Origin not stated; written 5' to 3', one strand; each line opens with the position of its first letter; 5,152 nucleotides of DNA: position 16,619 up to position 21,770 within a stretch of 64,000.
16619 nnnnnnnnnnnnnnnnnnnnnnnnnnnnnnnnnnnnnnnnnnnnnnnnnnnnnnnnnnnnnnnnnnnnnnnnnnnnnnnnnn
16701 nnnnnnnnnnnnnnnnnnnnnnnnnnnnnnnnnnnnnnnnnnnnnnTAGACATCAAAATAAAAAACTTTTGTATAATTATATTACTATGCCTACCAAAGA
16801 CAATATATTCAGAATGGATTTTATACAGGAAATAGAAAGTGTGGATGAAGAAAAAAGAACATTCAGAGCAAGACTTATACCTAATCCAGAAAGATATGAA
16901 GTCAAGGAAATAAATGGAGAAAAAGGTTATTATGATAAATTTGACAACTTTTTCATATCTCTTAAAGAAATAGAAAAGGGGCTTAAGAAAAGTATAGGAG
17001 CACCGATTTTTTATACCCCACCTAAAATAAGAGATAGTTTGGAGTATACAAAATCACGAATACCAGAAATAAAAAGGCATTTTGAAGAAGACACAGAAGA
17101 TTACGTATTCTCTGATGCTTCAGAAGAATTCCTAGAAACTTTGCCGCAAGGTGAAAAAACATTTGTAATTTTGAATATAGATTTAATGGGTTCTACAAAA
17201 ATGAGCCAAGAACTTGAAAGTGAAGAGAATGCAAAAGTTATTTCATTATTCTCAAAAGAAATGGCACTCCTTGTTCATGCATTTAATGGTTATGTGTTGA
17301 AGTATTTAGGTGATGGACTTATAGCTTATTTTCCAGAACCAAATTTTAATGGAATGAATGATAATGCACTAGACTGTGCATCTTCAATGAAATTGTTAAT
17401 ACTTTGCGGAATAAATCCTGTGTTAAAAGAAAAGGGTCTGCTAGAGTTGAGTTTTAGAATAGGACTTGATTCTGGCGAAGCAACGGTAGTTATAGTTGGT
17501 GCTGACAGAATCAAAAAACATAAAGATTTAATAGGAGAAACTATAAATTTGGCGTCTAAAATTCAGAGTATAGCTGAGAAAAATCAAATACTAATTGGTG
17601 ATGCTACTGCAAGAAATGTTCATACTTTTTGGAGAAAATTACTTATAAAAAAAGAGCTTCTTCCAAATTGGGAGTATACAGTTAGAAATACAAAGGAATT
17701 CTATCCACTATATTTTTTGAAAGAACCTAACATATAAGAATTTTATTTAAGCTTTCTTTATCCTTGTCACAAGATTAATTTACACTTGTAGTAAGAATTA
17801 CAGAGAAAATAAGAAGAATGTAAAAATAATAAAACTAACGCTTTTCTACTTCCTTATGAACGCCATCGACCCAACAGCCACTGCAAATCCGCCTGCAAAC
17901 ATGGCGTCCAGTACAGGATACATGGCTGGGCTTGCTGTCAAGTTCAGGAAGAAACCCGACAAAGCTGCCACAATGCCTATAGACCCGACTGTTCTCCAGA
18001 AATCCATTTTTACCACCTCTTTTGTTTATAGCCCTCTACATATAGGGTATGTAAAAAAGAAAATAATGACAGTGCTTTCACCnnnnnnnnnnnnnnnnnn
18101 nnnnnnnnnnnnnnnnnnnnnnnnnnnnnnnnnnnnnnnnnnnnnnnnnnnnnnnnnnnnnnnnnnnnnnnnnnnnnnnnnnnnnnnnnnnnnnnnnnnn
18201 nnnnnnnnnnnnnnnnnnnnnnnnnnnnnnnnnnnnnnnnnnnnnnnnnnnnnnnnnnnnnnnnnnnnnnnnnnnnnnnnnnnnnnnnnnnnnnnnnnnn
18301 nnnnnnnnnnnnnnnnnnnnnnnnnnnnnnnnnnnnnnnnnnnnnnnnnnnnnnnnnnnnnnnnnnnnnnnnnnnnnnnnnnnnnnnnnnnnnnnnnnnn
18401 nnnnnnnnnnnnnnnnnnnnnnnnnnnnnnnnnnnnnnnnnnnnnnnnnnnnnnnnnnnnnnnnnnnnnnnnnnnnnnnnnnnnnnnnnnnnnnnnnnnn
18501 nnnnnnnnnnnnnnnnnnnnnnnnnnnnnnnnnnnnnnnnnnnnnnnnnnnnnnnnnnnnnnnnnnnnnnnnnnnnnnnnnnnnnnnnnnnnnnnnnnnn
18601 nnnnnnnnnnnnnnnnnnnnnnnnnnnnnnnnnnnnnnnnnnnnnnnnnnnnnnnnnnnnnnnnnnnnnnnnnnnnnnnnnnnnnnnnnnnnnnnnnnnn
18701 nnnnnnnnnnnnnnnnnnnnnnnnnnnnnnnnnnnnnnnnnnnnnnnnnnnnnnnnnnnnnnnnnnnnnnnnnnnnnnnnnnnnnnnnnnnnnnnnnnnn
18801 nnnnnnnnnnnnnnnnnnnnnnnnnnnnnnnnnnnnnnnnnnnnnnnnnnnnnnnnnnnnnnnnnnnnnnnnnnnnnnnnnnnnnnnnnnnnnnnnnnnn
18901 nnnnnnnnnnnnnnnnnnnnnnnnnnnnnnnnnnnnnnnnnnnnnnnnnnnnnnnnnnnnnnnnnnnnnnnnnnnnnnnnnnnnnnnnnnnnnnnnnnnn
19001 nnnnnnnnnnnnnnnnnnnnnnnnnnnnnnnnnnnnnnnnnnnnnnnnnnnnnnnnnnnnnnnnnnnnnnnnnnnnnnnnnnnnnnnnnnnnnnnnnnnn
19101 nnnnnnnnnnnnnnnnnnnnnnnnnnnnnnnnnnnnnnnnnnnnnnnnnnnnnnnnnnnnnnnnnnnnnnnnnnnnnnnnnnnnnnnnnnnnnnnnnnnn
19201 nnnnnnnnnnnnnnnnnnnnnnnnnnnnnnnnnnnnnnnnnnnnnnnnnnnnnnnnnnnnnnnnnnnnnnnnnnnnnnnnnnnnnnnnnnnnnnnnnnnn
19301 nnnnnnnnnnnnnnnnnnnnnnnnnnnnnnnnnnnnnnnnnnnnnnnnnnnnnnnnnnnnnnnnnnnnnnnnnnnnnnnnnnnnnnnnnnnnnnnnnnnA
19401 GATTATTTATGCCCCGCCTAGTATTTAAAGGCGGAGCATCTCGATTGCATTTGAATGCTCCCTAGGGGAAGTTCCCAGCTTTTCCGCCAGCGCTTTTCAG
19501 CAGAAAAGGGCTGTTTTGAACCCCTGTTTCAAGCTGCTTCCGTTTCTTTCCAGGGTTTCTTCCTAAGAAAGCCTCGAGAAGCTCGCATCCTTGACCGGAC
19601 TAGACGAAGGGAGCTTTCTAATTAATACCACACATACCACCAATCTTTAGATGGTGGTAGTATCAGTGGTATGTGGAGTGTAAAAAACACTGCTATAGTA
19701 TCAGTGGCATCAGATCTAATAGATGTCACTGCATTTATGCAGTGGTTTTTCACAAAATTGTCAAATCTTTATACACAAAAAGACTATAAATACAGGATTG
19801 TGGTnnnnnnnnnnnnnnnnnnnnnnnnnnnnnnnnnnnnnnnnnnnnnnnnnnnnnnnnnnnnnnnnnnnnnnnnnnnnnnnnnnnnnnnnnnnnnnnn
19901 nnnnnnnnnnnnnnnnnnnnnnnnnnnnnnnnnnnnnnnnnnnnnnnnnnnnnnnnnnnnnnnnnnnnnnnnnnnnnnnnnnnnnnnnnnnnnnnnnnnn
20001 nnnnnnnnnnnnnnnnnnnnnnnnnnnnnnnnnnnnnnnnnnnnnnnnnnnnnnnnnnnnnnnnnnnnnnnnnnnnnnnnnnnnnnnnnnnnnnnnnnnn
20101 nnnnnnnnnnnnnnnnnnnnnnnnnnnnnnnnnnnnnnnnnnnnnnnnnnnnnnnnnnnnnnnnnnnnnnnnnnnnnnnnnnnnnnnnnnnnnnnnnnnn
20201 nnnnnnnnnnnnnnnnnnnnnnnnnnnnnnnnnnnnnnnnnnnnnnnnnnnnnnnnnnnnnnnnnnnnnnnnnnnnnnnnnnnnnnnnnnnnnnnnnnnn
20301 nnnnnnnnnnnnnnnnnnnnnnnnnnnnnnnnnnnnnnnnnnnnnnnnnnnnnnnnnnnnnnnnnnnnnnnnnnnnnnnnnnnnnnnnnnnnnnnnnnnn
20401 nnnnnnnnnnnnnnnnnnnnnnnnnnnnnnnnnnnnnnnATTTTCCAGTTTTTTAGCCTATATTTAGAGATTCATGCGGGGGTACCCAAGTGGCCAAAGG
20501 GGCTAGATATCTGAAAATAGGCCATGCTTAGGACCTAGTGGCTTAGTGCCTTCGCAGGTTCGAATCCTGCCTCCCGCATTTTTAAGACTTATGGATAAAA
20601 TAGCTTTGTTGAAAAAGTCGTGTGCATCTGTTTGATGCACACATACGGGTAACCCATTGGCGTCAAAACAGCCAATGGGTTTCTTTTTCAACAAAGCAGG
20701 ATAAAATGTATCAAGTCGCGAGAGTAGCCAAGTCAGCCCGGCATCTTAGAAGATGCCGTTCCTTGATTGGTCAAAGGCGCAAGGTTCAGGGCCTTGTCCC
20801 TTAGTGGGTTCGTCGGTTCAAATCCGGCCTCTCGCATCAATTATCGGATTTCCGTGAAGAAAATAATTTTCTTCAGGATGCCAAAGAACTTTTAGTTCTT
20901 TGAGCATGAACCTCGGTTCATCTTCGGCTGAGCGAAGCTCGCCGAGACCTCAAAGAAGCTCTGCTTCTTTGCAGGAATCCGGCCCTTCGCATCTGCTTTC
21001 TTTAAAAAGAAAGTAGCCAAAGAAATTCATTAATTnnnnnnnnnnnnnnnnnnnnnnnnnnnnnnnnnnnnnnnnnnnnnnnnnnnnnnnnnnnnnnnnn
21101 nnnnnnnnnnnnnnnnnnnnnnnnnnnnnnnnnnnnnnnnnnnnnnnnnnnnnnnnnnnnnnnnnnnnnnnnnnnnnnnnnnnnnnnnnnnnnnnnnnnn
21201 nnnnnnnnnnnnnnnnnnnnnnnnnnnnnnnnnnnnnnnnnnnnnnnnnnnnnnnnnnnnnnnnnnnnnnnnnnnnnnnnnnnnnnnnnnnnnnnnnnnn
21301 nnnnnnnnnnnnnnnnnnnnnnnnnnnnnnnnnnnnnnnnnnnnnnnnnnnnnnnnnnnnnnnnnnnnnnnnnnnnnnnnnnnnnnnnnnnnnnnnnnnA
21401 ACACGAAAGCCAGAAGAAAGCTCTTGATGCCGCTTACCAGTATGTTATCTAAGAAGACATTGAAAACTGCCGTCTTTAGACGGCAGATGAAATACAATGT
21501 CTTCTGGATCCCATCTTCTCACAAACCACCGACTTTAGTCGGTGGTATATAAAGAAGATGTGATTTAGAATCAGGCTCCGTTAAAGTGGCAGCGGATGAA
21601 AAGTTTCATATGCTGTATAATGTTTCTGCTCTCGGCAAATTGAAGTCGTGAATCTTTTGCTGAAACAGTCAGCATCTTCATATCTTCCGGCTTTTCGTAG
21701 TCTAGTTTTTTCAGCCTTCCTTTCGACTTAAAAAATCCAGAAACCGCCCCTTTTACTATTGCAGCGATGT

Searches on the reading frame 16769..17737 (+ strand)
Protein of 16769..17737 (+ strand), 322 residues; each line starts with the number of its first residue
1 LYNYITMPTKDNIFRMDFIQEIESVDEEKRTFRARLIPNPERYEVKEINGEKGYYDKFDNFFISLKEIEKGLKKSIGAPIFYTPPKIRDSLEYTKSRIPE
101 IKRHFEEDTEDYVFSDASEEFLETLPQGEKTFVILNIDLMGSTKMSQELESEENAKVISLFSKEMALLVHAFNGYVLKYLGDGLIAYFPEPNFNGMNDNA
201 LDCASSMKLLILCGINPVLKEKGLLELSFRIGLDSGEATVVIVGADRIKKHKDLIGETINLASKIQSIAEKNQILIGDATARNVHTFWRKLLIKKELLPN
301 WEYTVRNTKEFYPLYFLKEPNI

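Call 41: search_protein_families(library=pfam, proteins=[window:16769-17737:+], max_evalue=0.0001)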
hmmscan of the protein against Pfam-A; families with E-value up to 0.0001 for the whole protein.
window:16769-17737:+ (322 aa): 1 family
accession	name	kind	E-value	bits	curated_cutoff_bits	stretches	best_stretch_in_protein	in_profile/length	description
PF00211.25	Guanylate_cyc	-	1e-13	51.7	21.9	1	133-284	10-155/183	Adenylate and Guanylate cyclase catalytic domain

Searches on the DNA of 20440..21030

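Call 93: search_rna_families(source=window, start=20440, end=21030, threshold=evalue, max_evalue=0.01)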
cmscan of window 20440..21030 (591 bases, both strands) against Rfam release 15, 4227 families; matches with E-value up to 0.01: 0.
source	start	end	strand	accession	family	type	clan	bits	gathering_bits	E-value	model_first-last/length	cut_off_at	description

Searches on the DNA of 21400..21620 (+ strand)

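Call 43: search_rna_families(source=window, start=21400, end=21620, threshold=evalue, max_evalue=10)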
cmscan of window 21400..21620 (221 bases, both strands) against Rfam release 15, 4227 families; matches with E-value up to 10: 25.
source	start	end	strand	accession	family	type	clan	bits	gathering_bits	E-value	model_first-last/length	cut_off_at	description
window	21480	21558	-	RF02351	psRNA14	Gene; sRNA;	-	28.8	60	0.0034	1-84/84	no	Proteobacteria sRNA psRNA14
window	21503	21568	+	RF03786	mir-9449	Gene; miRNA;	-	19.6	100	0.16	1-68/68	no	mir-9449 microRNA precursor family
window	21443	21559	-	RF00072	SNORA75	Gene; snRNA; snoRNA; HACA-box;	-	18.7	80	1.1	1-134/134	no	Small nucleolar RNA SNORA75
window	21502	21569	+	RF01011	mir-605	Gene; miRNA;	-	17.7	98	0.49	1-82/82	no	mir-605 microRNA precursor family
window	21514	21589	+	RF02351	psRNA14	Gene; sRNA;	-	17.7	60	1.2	1-84/84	no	Proteobacteria sRNA psRNA14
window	21503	21570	-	RF01011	mir-605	Gene; miRNA;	-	17.5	98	0.57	1-82/82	no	mir-605 microRNA precursor family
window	21458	21567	-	RF02320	TtnuHACA13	Gene; snRNA; snoRNA; HACA-box;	-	17.1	100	1.1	1-134/134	no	Tetrahymena snoRNA TtnuHACA13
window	21502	21570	-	RF00103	mir-1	Gene; miRNA;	-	16.9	45.6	0.45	1-79/79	no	mir-1 microRNA precursor family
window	21498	21574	-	RF04093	mir-1784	Gene; miRNA;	-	16.6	98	0.84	1-92/92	no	mir-1784 microRNA precursor family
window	21523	21546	-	RF04065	mir-7563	Gene; miRNA;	-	15.8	80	1.5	1-76/76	no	mir-7563 microRNA precursor family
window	21500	21572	-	RF03632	MIR1882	Gene; miRNA;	-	15.7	107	1.2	1-131/131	no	MIR1882 microRNA precursor family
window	21498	21573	-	RF03719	mir-3914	Gene; miRNA;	-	15.4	97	1.6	1-95/95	no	mir-3914 microRNA precursor family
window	21512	21561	-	RF03396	mir-2814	Gene; miRNA;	-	15.2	90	2.8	1-87/87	no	mir-2814 microRNA precursor family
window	21513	21559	+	RF01064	mir-253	Gene; miRNA;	-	14.9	72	2.3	1-98/98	no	mir-253 microRNA precursor family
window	21458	21571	+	RF01706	Gut-1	Gene; sRNA;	-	14.3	50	2.6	1-77/77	no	Gut-1 RNA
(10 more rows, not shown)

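Call 85: search_dna_similar(query=window:21447-21564:+, collection=plasmids, mode=distant, max_evalue=0.01, max_rows=10)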
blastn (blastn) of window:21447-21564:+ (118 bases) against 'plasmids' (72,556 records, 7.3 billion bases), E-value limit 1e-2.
No match.
